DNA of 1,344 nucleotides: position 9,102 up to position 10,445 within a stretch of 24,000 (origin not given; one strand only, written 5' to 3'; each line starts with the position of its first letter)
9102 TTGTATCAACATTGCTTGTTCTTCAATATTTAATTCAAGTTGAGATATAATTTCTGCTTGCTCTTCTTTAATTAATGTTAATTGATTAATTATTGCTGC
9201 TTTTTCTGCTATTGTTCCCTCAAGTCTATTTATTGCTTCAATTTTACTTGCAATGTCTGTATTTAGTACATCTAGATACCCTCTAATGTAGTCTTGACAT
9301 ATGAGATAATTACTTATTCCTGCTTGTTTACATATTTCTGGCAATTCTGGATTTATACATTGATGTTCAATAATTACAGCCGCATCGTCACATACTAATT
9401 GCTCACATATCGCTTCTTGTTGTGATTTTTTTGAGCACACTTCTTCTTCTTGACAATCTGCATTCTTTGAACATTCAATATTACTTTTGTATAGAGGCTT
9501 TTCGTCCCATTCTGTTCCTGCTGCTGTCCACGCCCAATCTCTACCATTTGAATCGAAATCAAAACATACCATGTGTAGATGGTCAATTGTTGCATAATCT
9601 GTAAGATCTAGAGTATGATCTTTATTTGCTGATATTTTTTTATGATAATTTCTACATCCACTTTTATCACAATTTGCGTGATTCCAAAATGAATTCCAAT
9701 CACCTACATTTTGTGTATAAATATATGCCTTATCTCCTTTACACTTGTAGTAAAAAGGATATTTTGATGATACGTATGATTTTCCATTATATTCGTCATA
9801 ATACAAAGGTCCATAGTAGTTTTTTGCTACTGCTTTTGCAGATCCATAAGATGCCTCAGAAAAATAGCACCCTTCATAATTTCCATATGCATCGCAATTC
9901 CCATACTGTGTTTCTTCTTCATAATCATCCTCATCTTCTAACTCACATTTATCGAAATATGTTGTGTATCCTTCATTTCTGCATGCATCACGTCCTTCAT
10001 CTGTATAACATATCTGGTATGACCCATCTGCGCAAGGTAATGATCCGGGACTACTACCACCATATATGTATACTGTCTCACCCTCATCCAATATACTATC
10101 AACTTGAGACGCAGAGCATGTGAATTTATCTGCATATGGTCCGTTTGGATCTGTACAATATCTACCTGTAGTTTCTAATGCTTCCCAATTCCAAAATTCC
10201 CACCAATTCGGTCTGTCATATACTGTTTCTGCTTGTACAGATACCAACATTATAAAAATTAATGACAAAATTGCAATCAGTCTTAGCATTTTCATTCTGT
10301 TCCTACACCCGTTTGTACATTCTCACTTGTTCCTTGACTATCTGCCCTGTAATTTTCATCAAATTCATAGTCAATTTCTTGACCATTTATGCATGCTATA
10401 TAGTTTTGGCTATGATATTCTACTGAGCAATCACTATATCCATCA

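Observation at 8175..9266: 26 uninterrupted 14-residue repeats form a ~50-nm predicted coiled-coil stalk between a Cys-rich head and a membrane anchor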

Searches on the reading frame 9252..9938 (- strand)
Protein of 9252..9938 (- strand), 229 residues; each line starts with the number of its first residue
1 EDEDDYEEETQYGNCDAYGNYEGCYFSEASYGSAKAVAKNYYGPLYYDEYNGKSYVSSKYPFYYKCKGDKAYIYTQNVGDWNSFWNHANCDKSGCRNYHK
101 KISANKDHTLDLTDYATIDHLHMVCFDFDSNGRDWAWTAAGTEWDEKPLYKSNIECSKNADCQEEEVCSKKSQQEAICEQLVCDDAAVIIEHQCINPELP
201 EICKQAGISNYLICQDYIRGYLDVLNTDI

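Call 65: predict_structure(alignment_id=A6)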
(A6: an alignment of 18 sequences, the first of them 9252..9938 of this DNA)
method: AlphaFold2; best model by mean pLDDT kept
length: 229 residues; sequences in the alignment: 18
mean_pLDDT: 89.6   pTM: 0.71
mean pLDDT of the five models: 89.6, 89.6, 87.7, 85.9, 82.8
residues with pLDDT >= 90: 125; 70-90: 98; 50-70: 5; < 50: 1
segments of 3 or more residues with pLDDT < 50: none
pLDDT, mean of each block of 10 residues (from residue 1): 74 95 97 97 90 87 96 91 94 97 96 86 97 96 85 87 93 86 88 86 87 84 73
secondary structure, 60 per line:
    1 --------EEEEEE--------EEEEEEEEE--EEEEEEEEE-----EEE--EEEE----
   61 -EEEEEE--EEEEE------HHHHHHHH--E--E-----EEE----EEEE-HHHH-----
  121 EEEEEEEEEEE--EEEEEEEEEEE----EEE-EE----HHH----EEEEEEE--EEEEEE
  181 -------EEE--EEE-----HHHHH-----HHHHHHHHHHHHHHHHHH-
elements in order: E9-14 E23-31 E34-42 E48-50 E53-56 E62-67 E70-74 H81-88 E100-102 E107-110 H112-115 E121-131 E134-144 E149-151 E166-172 E175-180 E188-190 E193-195 H201-205 H211-228
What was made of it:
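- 9486..10229 (-): Residues 23-270: head. Residues 23-125 are acidic, Cys-containing and of low model confidence. Residues 126-270 form a beta-rich core. The head-only model has mean pLDDT 89.6 (call 65).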

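Call 69: fold_search(model_id=the predicted structure, library=pdb)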
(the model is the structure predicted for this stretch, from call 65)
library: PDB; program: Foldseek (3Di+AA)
matches with E <= 10: 326; with E <= 0.001: 0
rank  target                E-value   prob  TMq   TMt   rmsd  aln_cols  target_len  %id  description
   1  4tw1_E                3.1e-01  0.04  0.13  0.11  28.8       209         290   10  Crystal structure of the octameric pore complex of the Staphylococcus aureus Bi-component Toxin LukGH (released 2014-11-12)
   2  5ykf_A                5.1e-01  0.04  0.13  0.11  19.1       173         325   10  Structure of pancreatic ATP-sensitive potassium channel bound with glibenclamide and ATPgammaS (3D class1 at 4.33A) (released 2018-04-18)
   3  6rhv_H                5.7e-01  0.04  0.15  0.12  29.6       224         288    8  Crystal structure of mouse CD11b I-domain (CD11b-I) in complex with Staphylococcus aureus octameric bi-component leuko (released 2019-12-18)
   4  7mit_B                6.8e-01  0.05  0.14  0.11  15.5       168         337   10  Vascular KATP channel: Kir6.1 SUR2B propeller-like conformation 1 (released 2021-10-13)
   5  3uo8_C                8.0e-01  0.10  0.18  0.13  17.4       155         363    9  Crystal structure of the MALT1 paracaspase (P1 form) (released 2011-12-21)
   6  7mjp_B                8.9e-01  0.04  0.13  0.10  19.6       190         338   10  Vascular KATP channel: Kir6.1 SUR2B propeller-like conformation 2 (released 2021-10-13)
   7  4dnl                  9.4e-01  0.03  0.12  0.18  19.0       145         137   14  Crystal structure of a C2 domain of a protein kinase C alpha (PRKCA) from Homo sapiens at 1.90 A resolution (released 2012-02-22)
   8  5e1q_A                9.4e-01  0.03  0.13  0.06  17.8       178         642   10  Mutant (D415G) GH97 alpha-galactosidase in complex with Gal-Lac (released 2016-10-05)
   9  4p1x_A                9.9e-01  0.05  0.16  0.14  25.3       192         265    8  Crystal structure of staphylococcal LUK prepore (released 2014-10-01)
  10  9ma5_A                9.9e-01  0.04  0.14  0.11  18.4       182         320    6  CryoEM structure of a transmembrane protein (released 2026-03-18)
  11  9mkd_B                1.0e+00  0.05  0.16  0.11  16.2       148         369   11  Crystal structure of MALT1 in complex with an allosteric inhibitor (released 2025-10-29)
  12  7mjq_A                1.0e+00  0.03  0.15  0.10  21.6       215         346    9  Vascular KATP channel: Kir6.1 SUR2B quatrefoil-like conformation 2 (released 2021-10-13)
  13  4p1x_C                1.1e+00  0.05  0.16  0.14  24.9       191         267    8  Crystal structure of staphylococcal LUK prepore (released 2014-10-01)
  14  4tw1_B                1.1e+00  0.03  0.14  0.12  27.4       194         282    7  Crystal structure of the octameric pore complex of the Staphylococcus aureus Bi-component Toxin LukGH (released 2014-11-12)
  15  6l7a_A                1.1e+00  0.02  0.09  0.09  22.6       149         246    9  CsgFG complex in Curli biogenesis system (released 2020-01-15)
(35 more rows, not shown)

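Call 73: fold_search(model_id=the predicted structure, library=viral)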
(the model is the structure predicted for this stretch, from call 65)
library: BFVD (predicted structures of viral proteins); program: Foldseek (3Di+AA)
matches with E <= 10: 211; with E <= 0.001: 0
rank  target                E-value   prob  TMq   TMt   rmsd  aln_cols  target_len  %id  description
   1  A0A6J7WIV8            6.6e-02  0.08  0.12  0.04  24.2       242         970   10  Uncharacterized protein [uncultured Caudovirales phage]
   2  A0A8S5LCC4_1          1.2e-01  0.25  0.24  0.07  14.3       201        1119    9  Spore coat protein [Siphoviridae sp. cttU829]
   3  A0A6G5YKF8            1.7e-01  0.06  0.13  0.14  25.6       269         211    7  (no name in the UniProt tables at hand)
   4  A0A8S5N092            3.6e-01  0.14  0.18  0.15  16.3       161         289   11  Uncharacterized protein [Podoviridae sp. ctyhm34]
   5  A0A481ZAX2            5.3e-01  0.06  0.15  0.18  13.6       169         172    7  Uncharacterized protein [Pithovirus LCPAC304]
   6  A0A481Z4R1            8.2e-01  0.08  0.19  0.21  10.1       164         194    8  Collagen triple helix repeat protein [Pithovirus LCPAC103]
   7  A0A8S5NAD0            8.7e-01  0.09  0.22  0.11  13.2       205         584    7  Uncharacterized protein (Fragment) [Siphoviridae sp. ctjd446]
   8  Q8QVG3                9.2e-01  0.03  0.13  0.03  17.6       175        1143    6  Fiber [Bovine adenovirus C serotype 10]
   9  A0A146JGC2            1.1e+00  0.04  0.13  0.21  18.6       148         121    9  (no name in the UniProt tables at hand)
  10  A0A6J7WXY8            1.1e+00  0.01  0.11  0.12  23.2       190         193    5  Uncharacterized protein [uncultured Caudovirales phage]
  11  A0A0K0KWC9            1.2e+00  0.02  0.13  0.07  17.1       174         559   11  Uncharacterized protein [Prochlorococcus phage P-TIM68]
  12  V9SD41                1.3e+00  0.04  0.14  0.21  17.9       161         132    6  Uncharacterized protein [Tunisvirus fontaine2]
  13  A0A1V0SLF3            1.4e+00  0.12  0.14  0.08   6.1        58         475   12  BTB domain-containing protein [Klosneuvirus KNV1]
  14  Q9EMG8                1.5e+00  0.04  0.15  0.10  13.2       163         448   12  AMV238 [Amsacta moorei entomopoxvirus]
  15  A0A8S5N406            1.5e+00  0.04  0.13  0.06  16.8       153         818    9  Tail protein [Siphoviridae sp. ct5Px37]
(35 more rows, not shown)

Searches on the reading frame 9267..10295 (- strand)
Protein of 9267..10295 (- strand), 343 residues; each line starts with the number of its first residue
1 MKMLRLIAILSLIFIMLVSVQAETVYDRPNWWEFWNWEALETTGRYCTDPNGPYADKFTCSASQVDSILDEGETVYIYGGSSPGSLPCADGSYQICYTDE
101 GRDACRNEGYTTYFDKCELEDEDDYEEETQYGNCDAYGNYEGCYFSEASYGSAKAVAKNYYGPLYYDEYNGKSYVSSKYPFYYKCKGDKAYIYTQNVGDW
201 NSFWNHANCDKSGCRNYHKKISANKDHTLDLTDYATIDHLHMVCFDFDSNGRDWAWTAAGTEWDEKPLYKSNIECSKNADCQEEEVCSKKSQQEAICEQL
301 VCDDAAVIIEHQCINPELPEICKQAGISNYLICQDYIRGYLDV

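Call 25: find_homologous_proteins(query=window:9267-10295:-, max_evalue=0.001)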
Query seq(343 aa): 358 candidates shared short words with the query, none scored E <= 0.001.
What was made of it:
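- Tried and rejected: Word-indexed homology search with the head alone: 0 hits (call 25).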
